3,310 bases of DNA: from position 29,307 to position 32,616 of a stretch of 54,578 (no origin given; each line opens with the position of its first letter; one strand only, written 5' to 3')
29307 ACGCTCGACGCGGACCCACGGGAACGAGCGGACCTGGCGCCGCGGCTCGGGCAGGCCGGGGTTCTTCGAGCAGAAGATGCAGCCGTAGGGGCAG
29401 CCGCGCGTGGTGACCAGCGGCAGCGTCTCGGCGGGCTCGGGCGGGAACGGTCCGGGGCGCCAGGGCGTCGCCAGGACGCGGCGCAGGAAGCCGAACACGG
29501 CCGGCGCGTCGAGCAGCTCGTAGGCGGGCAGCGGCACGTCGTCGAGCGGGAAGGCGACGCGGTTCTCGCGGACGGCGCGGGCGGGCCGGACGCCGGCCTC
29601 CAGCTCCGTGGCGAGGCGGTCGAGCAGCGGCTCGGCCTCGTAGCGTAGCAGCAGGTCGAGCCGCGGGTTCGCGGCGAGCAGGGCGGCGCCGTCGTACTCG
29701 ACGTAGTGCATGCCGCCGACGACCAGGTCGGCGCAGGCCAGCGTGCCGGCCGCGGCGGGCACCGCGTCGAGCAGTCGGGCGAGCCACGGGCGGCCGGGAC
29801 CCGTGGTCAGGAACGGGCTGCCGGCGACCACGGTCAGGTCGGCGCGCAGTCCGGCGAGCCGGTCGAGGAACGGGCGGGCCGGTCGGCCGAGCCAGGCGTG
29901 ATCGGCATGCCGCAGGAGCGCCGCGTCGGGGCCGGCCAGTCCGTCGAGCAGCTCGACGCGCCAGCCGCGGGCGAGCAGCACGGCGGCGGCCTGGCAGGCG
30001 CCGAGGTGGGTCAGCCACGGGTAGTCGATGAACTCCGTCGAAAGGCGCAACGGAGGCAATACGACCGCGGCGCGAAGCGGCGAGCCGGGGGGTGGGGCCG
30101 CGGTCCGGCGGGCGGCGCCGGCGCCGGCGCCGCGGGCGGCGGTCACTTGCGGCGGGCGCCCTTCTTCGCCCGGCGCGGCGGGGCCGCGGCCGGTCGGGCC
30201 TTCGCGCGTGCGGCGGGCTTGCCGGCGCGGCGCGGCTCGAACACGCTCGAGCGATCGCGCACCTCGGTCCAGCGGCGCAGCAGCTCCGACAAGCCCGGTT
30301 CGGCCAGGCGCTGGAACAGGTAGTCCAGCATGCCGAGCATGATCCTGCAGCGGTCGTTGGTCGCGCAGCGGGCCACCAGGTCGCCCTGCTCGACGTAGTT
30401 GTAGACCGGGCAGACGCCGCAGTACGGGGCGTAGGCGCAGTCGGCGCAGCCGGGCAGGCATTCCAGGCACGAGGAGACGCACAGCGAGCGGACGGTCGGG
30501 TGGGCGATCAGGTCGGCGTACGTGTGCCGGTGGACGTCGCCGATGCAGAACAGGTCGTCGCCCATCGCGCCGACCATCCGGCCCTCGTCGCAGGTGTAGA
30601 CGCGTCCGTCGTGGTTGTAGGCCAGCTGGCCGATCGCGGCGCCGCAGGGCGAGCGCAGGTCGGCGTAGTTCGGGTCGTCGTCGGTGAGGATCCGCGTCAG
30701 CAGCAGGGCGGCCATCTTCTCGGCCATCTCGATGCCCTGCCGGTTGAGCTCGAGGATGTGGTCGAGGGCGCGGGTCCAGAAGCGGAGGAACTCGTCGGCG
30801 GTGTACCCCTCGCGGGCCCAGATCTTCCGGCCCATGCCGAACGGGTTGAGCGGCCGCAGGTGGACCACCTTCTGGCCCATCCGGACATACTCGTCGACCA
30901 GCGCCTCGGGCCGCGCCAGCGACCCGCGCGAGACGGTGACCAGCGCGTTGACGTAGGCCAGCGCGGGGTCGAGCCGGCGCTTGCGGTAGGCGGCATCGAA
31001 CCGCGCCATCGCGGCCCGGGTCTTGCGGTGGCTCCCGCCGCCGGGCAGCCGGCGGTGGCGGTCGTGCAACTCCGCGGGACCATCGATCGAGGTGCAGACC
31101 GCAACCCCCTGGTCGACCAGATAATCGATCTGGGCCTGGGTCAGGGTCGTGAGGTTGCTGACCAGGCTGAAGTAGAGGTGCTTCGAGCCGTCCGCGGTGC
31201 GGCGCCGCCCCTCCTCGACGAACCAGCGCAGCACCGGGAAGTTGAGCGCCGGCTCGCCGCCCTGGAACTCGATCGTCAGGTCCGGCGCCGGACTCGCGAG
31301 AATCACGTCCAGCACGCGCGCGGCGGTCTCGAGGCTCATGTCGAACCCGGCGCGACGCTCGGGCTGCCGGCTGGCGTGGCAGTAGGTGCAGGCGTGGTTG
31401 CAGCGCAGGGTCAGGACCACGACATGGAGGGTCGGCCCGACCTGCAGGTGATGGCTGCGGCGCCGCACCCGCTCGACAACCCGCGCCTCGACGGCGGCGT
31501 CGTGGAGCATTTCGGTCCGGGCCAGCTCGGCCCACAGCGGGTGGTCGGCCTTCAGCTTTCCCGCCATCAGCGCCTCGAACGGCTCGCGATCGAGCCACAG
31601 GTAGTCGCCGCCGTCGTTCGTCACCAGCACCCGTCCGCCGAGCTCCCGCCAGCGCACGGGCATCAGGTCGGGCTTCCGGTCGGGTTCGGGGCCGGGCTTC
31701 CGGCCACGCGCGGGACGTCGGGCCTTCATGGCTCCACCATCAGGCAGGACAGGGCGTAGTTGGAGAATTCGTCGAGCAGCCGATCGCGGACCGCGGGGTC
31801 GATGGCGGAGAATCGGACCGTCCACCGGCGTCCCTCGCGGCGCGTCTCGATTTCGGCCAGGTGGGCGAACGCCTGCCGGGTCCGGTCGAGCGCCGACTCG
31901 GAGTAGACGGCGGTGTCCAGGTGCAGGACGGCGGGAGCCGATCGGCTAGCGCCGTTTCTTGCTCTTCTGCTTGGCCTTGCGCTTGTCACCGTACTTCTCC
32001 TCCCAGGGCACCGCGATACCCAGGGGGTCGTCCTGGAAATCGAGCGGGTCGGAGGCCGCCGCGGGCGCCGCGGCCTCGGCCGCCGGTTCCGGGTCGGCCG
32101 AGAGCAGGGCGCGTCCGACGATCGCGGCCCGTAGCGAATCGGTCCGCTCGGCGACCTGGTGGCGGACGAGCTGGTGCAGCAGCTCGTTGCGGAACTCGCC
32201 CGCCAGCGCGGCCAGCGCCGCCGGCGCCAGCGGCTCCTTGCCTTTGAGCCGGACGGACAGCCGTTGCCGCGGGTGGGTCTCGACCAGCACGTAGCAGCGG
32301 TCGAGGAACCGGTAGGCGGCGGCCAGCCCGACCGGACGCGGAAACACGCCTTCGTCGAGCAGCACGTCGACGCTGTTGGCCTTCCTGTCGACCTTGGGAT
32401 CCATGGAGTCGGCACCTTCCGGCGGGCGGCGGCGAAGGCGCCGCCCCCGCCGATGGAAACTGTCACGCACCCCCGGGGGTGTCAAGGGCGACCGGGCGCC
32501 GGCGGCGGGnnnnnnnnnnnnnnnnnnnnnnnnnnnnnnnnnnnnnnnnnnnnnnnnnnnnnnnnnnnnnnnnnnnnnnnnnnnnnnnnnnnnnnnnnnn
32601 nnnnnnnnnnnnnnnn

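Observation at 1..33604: A 33-kb Fe-S / radical-SAM supercluster around a nitrogenase-like module, with no characterised counterpart I know of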

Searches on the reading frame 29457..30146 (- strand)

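Call 45: search_protein_families(library=pfam, proteins=[window:29457-30146:-], max_evalue=5)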
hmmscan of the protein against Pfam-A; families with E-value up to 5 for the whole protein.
window:29457-30146:- (230 aa): 1 family
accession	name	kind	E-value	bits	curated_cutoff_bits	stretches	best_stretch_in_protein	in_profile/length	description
PF02310.24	B12-binding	-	0.027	14.8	32.1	1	47-175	14-117/121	B12 binding domain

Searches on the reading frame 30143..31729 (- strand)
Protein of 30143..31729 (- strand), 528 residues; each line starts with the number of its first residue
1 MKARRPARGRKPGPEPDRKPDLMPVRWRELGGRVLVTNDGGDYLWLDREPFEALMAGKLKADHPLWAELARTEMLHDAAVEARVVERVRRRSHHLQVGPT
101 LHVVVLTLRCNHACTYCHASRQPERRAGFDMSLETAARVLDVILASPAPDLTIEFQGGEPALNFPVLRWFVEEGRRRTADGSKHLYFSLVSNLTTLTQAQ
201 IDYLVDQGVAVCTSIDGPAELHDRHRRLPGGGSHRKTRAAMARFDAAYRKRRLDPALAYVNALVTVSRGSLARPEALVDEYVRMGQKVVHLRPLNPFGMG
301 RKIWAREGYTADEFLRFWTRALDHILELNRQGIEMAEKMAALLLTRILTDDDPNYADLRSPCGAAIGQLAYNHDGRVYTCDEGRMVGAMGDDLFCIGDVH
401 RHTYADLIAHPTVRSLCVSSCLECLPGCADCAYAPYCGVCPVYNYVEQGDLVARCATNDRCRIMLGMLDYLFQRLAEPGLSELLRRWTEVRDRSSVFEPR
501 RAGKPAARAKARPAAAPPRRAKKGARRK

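Call 7: search_protein_families(library=pfam, proteins=[window:30143-31729:-], max_evalue=0.01)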
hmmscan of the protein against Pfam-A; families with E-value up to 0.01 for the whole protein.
window:30143-31729:- (528 aa): 2 families
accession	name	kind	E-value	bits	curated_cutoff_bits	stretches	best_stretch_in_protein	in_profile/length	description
PF04055.27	Radical_SAM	-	5e-14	53.2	29.5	1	105-244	2-136/166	Radical SAM superfamily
PF13353.11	Fer4_12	-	2.7e-09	37.9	22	1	98-234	3-132/137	4Fe-4S single cluster domain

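Call 10: search_protein_families(library=ncbifam, proteins=[window:30143-31729:-], max_evalue=0.001)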
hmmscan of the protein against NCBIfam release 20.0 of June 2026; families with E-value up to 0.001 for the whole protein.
window:30143-31729:- (528 aa): 56 families (the best 25 are shown)
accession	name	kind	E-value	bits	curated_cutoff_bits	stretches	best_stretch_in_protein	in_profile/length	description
TIGR03978.1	rSAM_paired_1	equivalog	1.7e-144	482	370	1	22-488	1-466/466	His-Xaa-Ser system radical SAM maturase HxsB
NF047865.1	rSAM_PapB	equivalog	4.1e-31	108.4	340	1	105-451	8-327/330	PapB family radical SAM/SPASM ranthipeptide maturase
TIGR03906.1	quino_hemo_SAM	equivalog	7.9e-31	107.2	453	1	101-251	93-248/467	quinohemoprotein amine dehydrogenase maturation protein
TIGR04064.1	rSAM_nif11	equivalog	1.1e-27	96.9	518.7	1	82-233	64-213/459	nif11-like peptide radical SAM maturase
TIGR04068.1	rSAM_ocin_clost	equivalog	5.6e-23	81.5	500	1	65-408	49-394/462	Cys-rich peptide radical SAM maturase CcpM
TIGR04280.1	geopep_mat_rSAM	hypoth_equivalog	2.4e-21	76.2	400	1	69-231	53-216/428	geopeptide radical SAM maturase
TIGR03942.1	sulfatase_rSAM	equivalog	5.2e-21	75.1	349.45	1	107-450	8-334/363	anaerobic sulfatase maturase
TIGR04163.1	rSAM_cobopep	equivalog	5.8e-21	74.7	375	1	88-455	50-402/428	peptide-modifying radical SAM enzyme CbpB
NF040492.1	not_ScfB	exception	3.8e-20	72.2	855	1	108-451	103-426/450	ScfB-related radical SAM/SPASM orphan maturase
TIGR03974.1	rSAM_six_Cys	equivalog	1e-19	70.8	425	1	100-233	100-233/451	thioether cross-link-forming SCIFF peptide maturase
TIGR04083.1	rSAM_pep_methan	hypoth_equivalog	5.1e-17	61.8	300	1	104-450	4-319/376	TIGR04083 family peptide-modifying radical SAM enzyme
NF035951.1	rSAM_RumMC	equivalog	2.4e-16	59.5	720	1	104-236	116-251/510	RumMC family radical SAM sactipeptide maturase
TIGR04261.1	rSAM_GlyRichRpt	subfamily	1.9e-15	56.8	310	1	108-463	5-348/363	cyclophane-forming radical SAM/SPASM peptide maturase GrrM/OscB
NF041298.1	rSAM_mat_DynA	equivalog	2.9e-14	52.8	450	1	103-454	4-335/356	dynobactin maturation radical SAM/SPASM protein DynA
NF041718.1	rSAM_phane_AMC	equivalog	8.6e-14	51.3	425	1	103-454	9-341/362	cyclophane-forming radical SAM peptide maturase AmcB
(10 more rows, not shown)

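Call 55: search_dna_similar(query=window:30143-31726:-, collection=plasmids, mode=protein, max_rows=10)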
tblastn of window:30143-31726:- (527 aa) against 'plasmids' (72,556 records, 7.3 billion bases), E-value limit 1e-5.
Records with a match: 541; places in all: 553; records where one place covers at least 80% of the query: 352.
Best place of each record, by identity: <60% 541.
By first word of the organism name: Klebsiella 321; Rhizobium 34; Bacillus 31; Agrobacterium 26; Leisingera 14; Sinorhizobium 11; Clostridium 11; Paracoccus 10; Mesorhizobium 5; Novosphingobium 4; and 44 more.
By predicted mobility (MOB-suite, as given by PLSDB): conjugative 358; non-mobilizable 165; mobilizable 18.
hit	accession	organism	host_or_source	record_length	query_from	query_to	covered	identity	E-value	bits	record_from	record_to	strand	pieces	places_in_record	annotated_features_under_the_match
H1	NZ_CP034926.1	Roseomonas mucosa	Homo sapiens,tissue sample,Clinical, ...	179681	24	475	86%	40.9%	1e-89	308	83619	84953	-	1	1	hxsB: His-Xaa-Ser system radical SAM maturase HxsB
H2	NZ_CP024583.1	Roseomonas sp. FDAARGOS_362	Homo sapiens,peripheral Blood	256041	24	475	86%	40.9%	1e-89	308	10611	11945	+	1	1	hxsB: His-Xaa-Ser system radical SAM maturase HxsB | hypothetical protein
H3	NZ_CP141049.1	Microvirga lotononidis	-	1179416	22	486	88%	38.6%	1e-91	313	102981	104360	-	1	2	none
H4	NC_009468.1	Acidiphilium cryptum JF-5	-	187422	21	486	88%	36.5%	3e-85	295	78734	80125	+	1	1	hxsB: His-Xaa-Ser system radical SAM maturase HxsB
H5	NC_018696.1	Paraburkholderia phenoliruptrix BR3459a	Mimosa flocculosa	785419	21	487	89%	35.9%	1e-90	311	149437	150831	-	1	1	hxsB: His-Xaa-Ser system radical SAM maturase HxsB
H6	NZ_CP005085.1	Sphingobium sp. TKS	-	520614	21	489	89%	35.5%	8e-91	311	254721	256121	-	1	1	hxsB: His-Xaa-Ser system radical SAM maturase HxsB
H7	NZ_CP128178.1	Sphingobium baderi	mixed culture,activated sludge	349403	21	489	89%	35.5%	2e-90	310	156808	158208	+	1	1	hxsB: His-Xaa-Ser system radical SAM maturase HxsB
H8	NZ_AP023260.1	Mesorhizobium sp. L-2-11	Lotus japonicus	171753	20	487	89%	35.1%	6e-87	300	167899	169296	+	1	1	hxsB: His-Xaa-Ser system radical SAM maturase HxsB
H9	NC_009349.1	Aeromonas salmonicida subsp. salmonicida A449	-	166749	16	476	87%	35.5%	7e-87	300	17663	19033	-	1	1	hxsB: His-Xaa-Ser system radical SAM maturase HxsB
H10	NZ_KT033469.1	Aeromonas salmonicida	-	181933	16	476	87%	35.5%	7e-87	300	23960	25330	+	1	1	hxsB: His-Xaa-Ser system radical SAM maturase HxsB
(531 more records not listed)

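Call 56: get_annotated_region(hit=H4, flank=4000)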
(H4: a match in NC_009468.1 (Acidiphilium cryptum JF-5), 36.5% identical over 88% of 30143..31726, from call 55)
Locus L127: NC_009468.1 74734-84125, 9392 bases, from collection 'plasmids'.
description: Acidiphilium cryptum JF-5 plasmid pACRY02, complete sequence
organism: Acidiphilium cryptum JF-5 (NCBI taxid 349163)
taxonomy: Bacteria; Pseudomonadota; Alphaproteobacteria; Rhodospirillales; Acetobacteraceae; Acidiphilium; Acidiphilium cryptum; Acidiphilium cryptum JF-5
host: -; source: -; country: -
typing (MOB-suite, as given by PLSDB): non-mobilizable; replicon rep_cluster_1239; mating-pair formation MPF_I
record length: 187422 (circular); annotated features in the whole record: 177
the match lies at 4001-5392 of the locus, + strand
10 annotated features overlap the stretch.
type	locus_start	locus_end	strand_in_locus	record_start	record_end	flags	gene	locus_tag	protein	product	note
CDS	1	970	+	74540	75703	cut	-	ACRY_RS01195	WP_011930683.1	hypothetical protein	-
CDS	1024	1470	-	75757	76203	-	-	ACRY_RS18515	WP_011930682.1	hypothetical protein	-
CDS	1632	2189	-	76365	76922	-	-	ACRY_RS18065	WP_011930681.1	hypothetical protein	-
CDS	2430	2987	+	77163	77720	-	-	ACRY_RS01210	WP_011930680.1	nucleoside 2-deoxyribosyltransferase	-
CDS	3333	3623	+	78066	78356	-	hxsA2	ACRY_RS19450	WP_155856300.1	His-Xaa-Ser repeat protein HxsA2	-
CDS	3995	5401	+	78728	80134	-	hxsB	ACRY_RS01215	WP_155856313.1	His-Xaa-Ser system radical SAM maturase HxsB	-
CDS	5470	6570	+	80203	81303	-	hxsC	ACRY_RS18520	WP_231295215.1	His-Xaa-Ser system radical SAM maturase HxsC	-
CDS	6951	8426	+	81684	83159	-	-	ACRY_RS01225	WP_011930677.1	AAA family ATPase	-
CDS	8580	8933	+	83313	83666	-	-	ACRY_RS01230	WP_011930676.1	MbcA/ParS/Xre antitoxin family protein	-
CDS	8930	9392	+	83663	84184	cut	-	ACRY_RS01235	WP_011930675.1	RES domain-containing protein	-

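Call 57: get_annotated_region(hit=H9, flank=3500)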
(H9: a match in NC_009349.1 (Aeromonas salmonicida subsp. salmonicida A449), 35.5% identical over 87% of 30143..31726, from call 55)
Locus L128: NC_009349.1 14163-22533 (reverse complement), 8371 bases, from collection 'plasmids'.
description: Aeromonas salmonicida subsp. salmonicida A449 plasmid 4, complete sequence
organism: Aeromonas salmonicida subsp. salmonicida A449 (NCBI taxid 382245)
taxonomy: Bacteria; Pseudomonadota; Gammaproteobacteria; Aeromonadales; Aeromonadaceae; Aeromonas; Aeromonas salmonicida; Aeromonas salmonicida subsp. salmonicida A449
host: -; source: -; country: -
typing (MOB-suite, as given by PLSDB): conjugative; replicon rep_cluster_71; relaxase MOBH,MOBH; mating-pair formation MPF_F
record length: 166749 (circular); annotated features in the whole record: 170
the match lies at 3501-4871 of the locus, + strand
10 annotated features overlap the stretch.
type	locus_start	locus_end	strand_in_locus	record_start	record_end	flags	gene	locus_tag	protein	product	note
CDS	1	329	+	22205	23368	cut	-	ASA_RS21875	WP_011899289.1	KorB domain-containing protein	-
CDS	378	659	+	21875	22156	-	-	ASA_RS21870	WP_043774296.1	helix-turn-helix domain-containing protein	-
CDS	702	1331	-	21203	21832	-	-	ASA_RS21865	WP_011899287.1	type I restriction endonuclease subunit M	-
CDS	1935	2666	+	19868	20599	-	-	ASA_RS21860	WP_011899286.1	hypothetical protein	-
CDS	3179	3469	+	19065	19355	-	hxsD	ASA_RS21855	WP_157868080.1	His-Xaa-Ser system protein HxsD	-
CDS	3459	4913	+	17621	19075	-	hxsB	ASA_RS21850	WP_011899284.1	His-Xaa-Ser system radical SAM maturase HxsB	-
CDS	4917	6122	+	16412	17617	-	hxsC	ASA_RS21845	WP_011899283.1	His-Xaa-Ser system radical SAM maturase HxsC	-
CDS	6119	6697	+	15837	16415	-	hxsA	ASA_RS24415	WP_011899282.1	His-Xaa-Ser repeat protein HxsA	-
CDS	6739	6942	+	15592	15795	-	-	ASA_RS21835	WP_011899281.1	DUF5334 family protein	-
CDS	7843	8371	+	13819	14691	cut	-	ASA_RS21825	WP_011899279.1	TnsA endonuclease N-terminal domain-containing protein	-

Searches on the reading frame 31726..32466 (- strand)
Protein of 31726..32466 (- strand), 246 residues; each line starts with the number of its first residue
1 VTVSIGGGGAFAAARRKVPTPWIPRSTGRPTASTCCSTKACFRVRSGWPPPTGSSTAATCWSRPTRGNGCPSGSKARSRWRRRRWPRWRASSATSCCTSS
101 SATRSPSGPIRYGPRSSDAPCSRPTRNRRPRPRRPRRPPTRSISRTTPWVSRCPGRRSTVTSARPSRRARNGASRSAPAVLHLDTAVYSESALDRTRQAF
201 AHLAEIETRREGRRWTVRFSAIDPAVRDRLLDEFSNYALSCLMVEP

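Call 10: search_protein_families(library=ncbifam, proteins=[window:31726-32466:-], max_evalue=0.001)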
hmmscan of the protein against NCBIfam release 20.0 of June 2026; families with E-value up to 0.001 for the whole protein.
window:31726-32466:- (246 aa): 1 family
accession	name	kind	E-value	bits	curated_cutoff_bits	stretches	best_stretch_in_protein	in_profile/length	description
NF038315.1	HxsD_rel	equivalog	3.7e-16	59.1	41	1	181-240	1-59/62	HxsD-like protein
